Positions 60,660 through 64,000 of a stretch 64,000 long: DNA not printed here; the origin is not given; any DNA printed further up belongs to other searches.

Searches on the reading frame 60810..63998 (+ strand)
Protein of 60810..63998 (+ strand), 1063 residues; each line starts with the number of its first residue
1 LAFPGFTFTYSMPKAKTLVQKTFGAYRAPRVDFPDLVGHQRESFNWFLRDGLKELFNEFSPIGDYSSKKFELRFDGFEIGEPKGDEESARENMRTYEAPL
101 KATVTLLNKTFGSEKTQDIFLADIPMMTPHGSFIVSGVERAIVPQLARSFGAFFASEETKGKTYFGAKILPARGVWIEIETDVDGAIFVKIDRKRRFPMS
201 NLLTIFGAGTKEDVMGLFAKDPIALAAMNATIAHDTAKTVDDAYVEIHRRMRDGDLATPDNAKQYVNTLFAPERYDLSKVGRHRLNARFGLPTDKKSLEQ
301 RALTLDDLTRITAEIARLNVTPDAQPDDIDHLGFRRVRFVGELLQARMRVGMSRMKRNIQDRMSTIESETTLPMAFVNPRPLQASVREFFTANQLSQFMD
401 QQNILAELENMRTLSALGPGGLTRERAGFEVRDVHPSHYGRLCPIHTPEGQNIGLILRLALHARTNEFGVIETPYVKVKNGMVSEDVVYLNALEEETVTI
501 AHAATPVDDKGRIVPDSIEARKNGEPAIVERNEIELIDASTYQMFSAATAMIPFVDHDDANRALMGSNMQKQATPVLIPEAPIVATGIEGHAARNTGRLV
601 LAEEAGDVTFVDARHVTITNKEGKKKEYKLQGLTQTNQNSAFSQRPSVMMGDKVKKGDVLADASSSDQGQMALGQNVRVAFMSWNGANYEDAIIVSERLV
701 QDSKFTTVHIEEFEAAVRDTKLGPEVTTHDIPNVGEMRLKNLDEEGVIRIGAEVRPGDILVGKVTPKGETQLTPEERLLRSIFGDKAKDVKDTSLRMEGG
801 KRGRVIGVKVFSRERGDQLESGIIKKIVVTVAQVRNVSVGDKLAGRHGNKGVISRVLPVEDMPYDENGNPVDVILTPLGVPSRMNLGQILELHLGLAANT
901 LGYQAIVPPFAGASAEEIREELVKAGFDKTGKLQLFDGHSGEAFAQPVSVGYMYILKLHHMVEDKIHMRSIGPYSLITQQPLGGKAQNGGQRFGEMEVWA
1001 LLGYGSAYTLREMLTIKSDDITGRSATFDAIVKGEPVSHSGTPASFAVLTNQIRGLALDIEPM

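Call 52: search_protein_families(library=pfam, proteins=[window:60810-63998:+])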
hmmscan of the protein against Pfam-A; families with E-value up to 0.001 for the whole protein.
window:60810-63998:+ (1063 aa): 6 families
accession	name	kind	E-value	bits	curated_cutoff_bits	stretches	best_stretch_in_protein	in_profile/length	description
PF00562.33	RNA_pol_Rpb2_6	-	9.4e-124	413.7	23.4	1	602-987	2-373/373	RNA polymerase Rpb2, domain 6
PF04565.21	RNA_pol_Rpb2_3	-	8.9e-27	93.5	21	1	397-464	1-67/68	RNA polymerase Rpb2, domain 3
PF04560.25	RNA_pol_Rpb2_7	-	2.3e-21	76.4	32.1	1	989-1061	1-83/87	RNA polymerase Rpb2, domain 7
PF10385.14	RNA_pol_Rpb2_45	-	3e-18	66.1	28.2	1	475-540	1-66/66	RNA polymerase beta subunit external 1 domain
PF04561.19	RNA_pol_Rpb2_2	-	4.1e-12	46.6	21.7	1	170-338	25-190/190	RNA polymerase Rpb2, domain 2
PF04563.20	RNA_pol_Rpb2_1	-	1.8e-09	37.9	28.2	1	36-372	2-190/203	RNA polymerase beta subunit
